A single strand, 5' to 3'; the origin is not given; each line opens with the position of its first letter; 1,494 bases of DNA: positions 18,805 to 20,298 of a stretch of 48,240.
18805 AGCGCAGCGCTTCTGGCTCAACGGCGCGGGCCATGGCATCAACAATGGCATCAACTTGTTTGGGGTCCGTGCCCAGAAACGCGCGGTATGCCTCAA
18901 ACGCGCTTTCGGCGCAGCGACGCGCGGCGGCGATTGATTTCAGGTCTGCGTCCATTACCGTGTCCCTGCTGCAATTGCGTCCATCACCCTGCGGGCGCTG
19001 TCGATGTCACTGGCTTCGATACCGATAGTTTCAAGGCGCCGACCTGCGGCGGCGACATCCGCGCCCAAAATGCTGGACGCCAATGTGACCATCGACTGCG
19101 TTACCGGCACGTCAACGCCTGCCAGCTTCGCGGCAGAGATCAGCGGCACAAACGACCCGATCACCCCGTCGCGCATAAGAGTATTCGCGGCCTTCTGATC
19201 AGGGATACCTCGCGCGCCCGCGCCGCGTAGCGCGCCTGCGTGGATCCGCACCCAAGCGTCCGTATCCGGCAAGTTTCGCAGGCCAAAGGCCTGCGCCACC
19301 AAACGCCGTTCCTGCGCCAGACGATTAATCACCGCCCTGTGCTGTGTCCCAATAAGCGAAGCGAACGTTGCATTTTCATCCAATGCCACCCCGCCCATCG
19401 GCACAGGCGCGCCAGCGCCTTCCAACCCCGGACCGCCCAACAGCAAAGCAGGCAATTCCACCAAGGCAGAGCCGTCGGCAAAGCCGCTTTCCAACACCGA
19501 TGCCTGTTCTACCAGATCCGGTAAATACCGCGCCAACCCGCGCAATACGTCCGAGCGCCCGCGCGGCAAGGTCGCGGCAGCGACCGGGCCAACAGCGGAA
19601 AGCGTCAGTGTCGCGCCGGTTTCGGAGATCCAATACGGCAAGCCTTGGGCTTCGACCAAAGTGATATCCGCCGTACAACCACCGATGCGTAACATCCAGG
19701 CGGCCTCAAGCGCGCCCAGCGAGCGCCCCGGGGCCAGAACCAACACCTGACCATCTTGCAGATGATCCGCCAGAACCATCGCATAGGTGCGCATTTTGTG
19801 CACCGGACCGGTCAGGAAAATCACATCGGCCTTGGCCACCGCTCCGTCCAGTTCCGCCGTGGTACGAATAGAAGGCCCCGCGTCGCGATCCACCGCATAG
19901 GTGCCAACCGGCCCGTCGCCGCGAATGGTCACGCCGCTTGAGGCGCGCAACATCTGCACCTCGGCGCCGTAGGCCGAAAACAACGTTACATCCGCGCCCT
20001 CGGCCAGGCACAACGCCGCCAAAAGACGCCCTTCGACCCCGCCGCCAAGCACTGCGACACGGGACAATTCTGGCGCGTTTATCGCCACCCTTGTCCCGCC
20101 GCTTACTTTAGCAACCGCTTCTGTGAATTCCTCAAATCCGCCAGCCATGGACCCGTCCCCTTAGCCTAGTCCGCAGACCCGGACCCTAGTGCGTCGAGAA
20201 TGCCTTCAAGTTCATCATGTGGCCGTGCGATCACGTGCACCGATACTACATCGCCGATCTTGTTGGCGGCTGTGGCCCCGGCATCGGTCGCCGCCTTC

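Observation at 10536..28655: The microcompartment sits inside a gamma-glutamyl / N-alkylglutamate-type amine catabolic gene set (hypothesis: an amine-to-aldehyde metabolosome)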

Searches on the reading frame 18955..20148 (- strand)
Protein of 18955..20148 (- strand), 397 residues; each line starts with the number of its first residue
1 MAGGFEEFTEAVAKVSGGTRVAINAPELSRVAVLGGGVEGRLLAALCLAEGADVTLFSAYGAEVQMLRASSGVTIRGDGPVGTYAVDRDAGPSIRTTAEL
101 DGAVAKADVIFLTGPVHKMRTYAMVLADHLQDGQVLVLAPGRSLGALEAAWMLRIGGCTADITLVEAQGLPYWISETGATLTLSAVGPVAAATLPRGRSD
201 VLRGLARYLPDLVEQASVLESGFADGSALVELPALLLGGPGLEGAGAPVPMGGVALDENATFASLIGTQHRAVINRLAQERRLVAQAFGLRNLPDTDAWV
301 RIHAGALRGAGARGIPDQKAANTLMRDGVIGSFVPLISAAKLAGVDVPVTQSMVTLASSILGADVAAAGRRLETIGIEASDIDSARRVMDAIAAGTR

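Call 4: search_protein_families(library=pfam, proteins=[window:18955-20148:-])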
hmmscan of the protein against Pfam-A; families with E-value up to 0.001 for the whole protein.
window:18955-20148:- (397 aa): 3 families
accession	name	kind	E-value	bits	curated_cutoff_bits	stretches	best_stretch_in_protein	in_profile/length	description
PF02317.23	Octopine_DH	-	7.9e-05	23.2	30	0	261-360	38-149/150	NAD/NADP octopine/nopaline dehydrogenase, alpha-helical domain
PF01210.29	NAD_Gly3P_dh_N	-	0.00013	22.4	23.1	1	31-138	2-101/158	NAD-dependent glycerol-3-phosphate dehydrogenase N-terminus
PF03807.23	F420_oxidored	-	0.0004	21.4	21.6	0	30-137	1-89/94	NADP oxidoreductase coenzyme F420-dependent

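Call 13: search_protein_families(library=ncbifam, proteins=[window:18955-20148:-], max_evalue=0.00001)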
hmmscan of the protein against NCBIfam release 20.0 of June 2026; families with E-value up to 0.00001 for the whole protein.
window:18955-20148:- (397 aa): 1 family
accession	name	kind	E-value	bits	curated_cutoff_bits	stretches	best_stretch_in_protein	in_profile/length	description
NF000942.0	PRK00094.1-4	subfamily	4e-07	29.5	257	1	29-138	3-104/334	NAD(P)H-dependent glycerol-3-phosphate dehydrogenase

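Call 15: find_homologous_proteins(query=window:18955-20148:-, max_evalue=1e-10)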
Query window:18955-20148:- (397 aa): 630 proteins with E <= 1e-10 among 8000 candidates; the best 120 are listed.
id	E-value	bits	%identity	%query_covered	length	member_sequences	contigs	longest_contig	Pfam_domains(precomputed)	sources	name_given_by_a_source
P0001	2.0e-244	829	100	100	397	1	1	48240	-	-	-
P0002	7.3e-229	777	93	100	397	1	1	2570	PF02317.24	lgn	-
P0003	7.8e-227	771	93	100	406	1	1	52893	PF02317.24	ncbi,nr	ncbi:MAG: NAD/NADP octopine/nopaline dehydrogenase family protein [Rhodobacteraceae bacterium]|nr:NA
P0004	1.6e-205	701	84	100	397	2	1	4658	PF02317.24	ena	-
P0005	2.7e-196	670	85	94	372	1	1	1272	-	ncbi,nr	ncbi:MAG TPA: hypothetical protein EYP31_07135, partial [Roseibacterium sp.]|nr:hypothetical protein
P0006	1.9e-178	612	75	99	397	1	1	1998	-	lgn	-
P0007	2.5e-175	601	71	100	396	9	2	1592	-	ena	-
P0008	3.3e-175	601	75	99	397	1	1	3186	-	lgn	-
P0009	1.4e-174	599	72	100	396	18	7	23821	PF02317.24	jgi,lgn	jgi:opine dehydrogenase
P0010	1.4e-173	595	74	100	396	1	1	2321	PF02317.24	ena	-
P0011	2.0e-168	578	70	100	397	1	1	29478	-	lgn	-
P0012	2.5e-168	578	72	100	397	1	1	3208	-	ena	-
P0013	3.7e-168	578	71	99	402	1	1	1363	PF02317.24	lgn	-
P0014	2.3e-166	572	70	100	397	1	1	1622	PF02317.24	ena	-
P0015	4.3e-165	568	69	100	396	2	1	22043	PF02317.24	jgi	jgi:opine dehydrogenase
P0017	1.6e-161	556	69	100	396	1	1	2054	PF02317.24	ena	-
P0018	1.8e-161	556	67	99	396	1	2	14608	PF02317.24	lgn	-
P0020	3.0e-161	555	67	100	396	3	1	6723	PF02317.24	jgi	jgi:opine dehydrogenase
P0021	6.2e-160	551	67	100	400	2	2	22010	PF02317.24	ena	-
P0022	1.3e-159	550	65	100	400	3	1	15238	PF02317.24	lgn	-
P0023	1.5e-159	549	65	100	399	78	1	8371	PF02317.24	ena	-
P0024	2.1e-159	549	66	99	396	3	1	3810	PF02317.24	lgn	-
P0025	3.1e-159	548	67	100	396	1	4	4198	PF02317.24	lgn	-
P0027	4.3e-159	548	67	99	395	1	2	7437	PF02317.24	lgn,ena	-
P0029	7.9e-159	547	65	100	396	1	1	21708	PF02317.24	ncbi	-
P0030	1.1e-158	546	68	100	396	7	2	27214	PF02317.24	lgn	-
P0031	2.4e-158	545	68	99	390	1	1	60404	PF02317.24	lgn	-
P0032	2.4e-158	545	68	99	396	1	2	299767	PF02317.24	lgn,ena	-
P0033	2.8e-158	545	65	100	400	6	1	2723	PF02317.24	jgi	jgi:opine dehydrogenase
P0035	3.9e-158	545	66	100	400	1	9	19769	PF02317.24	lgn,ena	-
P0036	1.0e-157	543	69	93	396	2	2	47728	PF02317.24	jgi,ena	-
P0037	1.3e-157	543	66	100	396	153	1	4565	PF02317.24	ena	-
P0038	1.3e-157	543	66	100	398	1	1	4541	PF02317.24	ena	-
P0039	2.6e-157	542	70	93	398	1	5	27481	PF02317.24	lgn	-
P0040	3.4e-157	542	65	100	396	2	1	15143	PF02317.24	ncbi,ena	-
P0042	5.1e-157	541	66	100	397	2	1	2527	PF02317.24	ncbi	-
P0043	6.2e-157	541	68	99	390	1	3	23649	PF02317.24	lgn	-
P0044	1.1e-156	540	66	100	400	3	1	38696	PF02317.24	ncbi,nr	ncbi:NAD/NADP octopine/nopaline dehydrogenase family protein [Granulosicoccus sp.]|nr:NAD/NADP octop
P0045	1.1e-156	540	66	100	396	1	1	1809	PF02317.24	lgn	-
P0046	1.5e-156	539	69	94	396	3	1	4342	PF02317.24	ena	-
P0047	2.0e-156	539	64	100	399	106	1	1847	PF02317.24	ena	-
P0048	2.2e-156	539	67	100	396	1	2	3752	PF02317.24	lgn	-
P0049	2.2e-156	539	66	100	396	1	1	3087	PF02317.24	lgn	-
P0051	2.8e-156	539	66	100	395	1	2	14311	PF02317.24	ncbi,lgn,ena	-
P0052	2.8e-156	539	66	100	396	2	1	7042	PF02317.24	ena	-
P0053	3.9e-156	538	68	99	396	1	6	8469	PF02317.24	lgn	-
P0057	6.5e-156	537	64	99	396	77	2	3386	PF02317.24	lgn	-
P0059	1.5e-155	536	68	94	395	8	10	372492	PF02317.24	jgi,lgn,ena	-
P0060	2.3e-155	536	68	94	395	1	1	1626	PF02317.24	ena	-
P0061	2.4e-155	535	66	100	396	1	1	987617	PF02317.24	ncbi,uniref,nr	ncbi:hypothetical protein E4Z66_08940 [Aliishimia ponticola]|uniref:Opine dehydrogenase domain-conta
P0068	1.1e-154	533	66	100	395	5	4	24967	PF02317.24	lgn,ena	-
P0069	1.1e-154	533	66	100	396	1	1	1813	PF02317.24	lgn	-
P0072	1.6e-154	533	64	100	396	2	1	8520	PF02317.24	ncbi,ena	-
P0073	1.7e-154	533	69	96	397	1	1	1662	PF02317.24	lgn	-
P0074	1.9e-154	533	66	100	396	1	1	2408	PF02317.24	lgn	-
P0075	2.1e-154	532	65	100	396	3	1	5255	PF02317.24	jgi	jgi:hypothetical protein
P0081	7.7e-154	531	68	99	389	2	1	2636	PF02317.24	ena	-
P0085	1.6e-153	529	67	98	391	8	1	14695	PF02317.24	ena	-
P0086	1.8e-153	529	66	99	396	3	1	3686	PF02317.24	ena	-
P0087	2.1e-153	529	62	100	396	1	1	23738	PF02317.24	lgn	-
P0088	2.4e-153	529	67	98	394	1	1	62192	PF02317.24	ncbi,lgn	ncbi:MAG: hypothetical protein AAF393_05040 [Pseudomonadota bacterium]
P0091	3.2e-153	528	67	94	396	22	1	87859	PF02317.24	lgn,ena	-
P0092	4.2e-153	528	69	93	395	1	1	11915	PF02317.24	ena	-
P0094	5.3e-153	528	66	99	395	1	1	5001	PF02317.24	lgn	-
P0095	6.3e-153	528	66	100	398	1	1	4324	PF02317.24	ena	-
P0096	9.2e-153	527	63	100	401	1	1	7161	PF02317.24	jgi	-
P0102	1.4e-152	526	64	99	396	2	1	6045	PF02317.24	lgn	-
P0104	1.7e-152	526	66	99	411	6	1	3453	PF02317.24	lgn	-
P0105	2.2e-152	526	65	99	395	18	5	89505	PF02317.24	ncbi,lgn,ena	ncbi:MAG: hypothetical protein QNK92_17150 [Amylibacter sp.]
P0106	2.6e-152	525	65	99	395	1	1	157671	PF02317.24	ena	-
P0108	3.5e-152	525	65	99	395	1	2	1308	PF02317.24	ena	-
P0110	4.4e-152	525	65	99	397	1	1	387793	PF02317.24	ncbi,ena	-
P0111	6.1e-152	524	68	93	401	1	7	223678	PF02317.24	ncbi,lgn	-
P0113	1.4e-151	523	65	93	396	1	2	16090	PF02317.24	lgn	-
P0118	3.6e-151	522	65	99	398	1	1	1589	PF02317.24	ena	-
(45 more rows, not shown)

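Call 17: find_related_loci(query=A1, collection=genome_contigs, flank=10000)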
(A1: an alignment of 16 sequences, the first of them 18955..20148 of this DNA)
Query A1 (397 aa) in genome_contigs; peptide patterns used: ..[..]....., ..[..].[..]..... (x = any residue, [..] = any of these).
209 stretches matched a pattern; 151 encode a relative of the query (tblastn E <= 1e-3); the best 80 are kept; 80 distinct loci.
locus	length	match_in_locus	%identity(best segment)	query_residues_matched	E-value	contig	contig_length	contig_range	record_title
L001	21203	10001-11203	93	1-397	0e+0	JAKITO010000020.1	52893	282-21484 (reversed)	MAG: Rhodobacteraceae bacterium isolate D96SM.bin.44 NODE_457_length_52893_cov_7.086741, whole genome shotgun sequence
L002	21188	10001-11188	64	1-397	3e-170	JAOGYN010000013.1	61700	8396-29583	Paracoccaceae bacterium isolate AH-700-A06 AH-700-A06_NODE_13, whole genome shotgun sequence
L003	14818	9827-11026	65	1-397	1e-168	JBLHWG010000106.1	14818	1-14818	MAG: Halioglobus sp. isolate 3300046534_21 Ga0491194_0009240, whole genome shotgun sequence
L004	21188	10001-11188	64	1-397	1e-168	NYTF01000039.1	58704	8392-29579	MAG: Rhodobacteraceae bacterium isolate CPC74 6898, whole genome shotgun sequence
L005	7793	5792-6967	65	6-395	1e-165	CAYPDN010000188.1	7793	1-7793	MAG TPA_asm: uncultured Granulosicoccaceae bacterium isolate binchicken_co258_30 genome assembly, contig: NODE_6830_leng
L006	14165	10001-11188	65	1-397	3e-165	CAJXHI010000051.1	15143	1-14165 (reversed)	MAG TPA_asm: uncultured Alphaproteobacteria bacterium isolate ERR599050_bin.164_MetaBAT_v2.12.1_MAG genome assembly, con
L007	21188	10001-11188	66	1-397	5e-165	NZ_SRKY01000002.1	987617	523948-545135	Aliishimia ponticola strain MYP11 contig2, whole genome shotgun sequence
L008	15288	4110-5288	65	1-395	4e-165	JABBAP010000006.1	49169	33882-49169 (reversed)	MAG: Rhodobacteraceae bacterium isolate HE327_NSB064 NODE_923_length_49169_cov_35.586248, whole genome shotgun sequence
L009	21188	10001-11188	65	1-397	5e-165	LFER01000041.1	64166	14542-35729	MAG: Alphaproteobacteria bacterium casp-alpha6 cas-m420, whole genome shotgun sequence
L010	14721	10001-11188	66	1-397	8e-165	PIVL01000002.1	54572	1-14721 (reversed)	MAG: Rhodobacteraceae bacterium isolate Glo_4 GloG15_CONTIG517, whole genome shotgun sequence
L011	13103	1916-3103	64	1-397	4e-164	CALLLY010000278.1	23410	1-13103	MAG: uncultured Granulosicoccaceae bacterium isolate L4_Bin_Bin_123_sub_1 genome assembly, contig: c_000000552582, whole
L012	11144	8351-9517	65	4-397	2e-163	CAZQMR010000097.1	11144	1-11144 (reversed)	MAG TPA_asm: uncultured Rhodobacterales bacterium isolate SRP065251_co2_66 genome assembly, contig: NODE_4829_length_111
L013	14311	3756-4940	66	1-397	1e-163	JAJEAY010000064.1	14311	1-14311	MAG: Rhodobacter sp. isolate jk18x7bins.92 k141_2748352, whole genome shotgun sequence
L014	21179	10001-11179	65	1-395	3e-163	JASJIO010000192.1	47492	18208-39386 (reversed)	MAG: Amylibacter sp. isolate ArBW.bin.75 ArBW_k141_226425, whole genome shotgun sequence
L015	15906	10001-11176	66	1-393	1e-163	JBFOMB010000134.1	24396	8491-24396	MAG: Paracoccaceae bacterium isolate E16Bin-6-3 c_000000000134, whole genome shotgun sequence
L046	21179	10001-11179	61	1-395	9e-151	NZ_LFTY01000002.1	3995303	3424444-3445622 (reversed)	Candidatus Rhodobacter oscarellae isolate IGS scaffold2, whole genome shotgun sequence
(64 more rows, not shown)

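Call 25: search_solved_structures(query=window:18955-20148:-, max_evalue=1, show_alignments=1)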
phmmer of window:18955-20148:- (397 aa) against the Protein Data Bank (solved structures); distinct sequences matched with E-value up to 1: 3.
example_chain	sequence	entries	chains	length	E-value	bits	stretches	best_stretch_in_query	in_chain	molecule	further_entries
1bg6_A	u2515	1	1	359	2e-15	60.1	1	30-379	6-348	N-(1-D-CARBOXYLETHYL)-L-NORVALINE DEHYDROGENASE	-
3c7a_A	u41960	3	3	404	0.00028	23.5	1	30-204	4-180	Octopine dehydrogenase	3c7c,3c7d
3iqd_B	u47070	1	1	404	0.00028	23.5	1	30-203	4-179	Octopine dehydrogenase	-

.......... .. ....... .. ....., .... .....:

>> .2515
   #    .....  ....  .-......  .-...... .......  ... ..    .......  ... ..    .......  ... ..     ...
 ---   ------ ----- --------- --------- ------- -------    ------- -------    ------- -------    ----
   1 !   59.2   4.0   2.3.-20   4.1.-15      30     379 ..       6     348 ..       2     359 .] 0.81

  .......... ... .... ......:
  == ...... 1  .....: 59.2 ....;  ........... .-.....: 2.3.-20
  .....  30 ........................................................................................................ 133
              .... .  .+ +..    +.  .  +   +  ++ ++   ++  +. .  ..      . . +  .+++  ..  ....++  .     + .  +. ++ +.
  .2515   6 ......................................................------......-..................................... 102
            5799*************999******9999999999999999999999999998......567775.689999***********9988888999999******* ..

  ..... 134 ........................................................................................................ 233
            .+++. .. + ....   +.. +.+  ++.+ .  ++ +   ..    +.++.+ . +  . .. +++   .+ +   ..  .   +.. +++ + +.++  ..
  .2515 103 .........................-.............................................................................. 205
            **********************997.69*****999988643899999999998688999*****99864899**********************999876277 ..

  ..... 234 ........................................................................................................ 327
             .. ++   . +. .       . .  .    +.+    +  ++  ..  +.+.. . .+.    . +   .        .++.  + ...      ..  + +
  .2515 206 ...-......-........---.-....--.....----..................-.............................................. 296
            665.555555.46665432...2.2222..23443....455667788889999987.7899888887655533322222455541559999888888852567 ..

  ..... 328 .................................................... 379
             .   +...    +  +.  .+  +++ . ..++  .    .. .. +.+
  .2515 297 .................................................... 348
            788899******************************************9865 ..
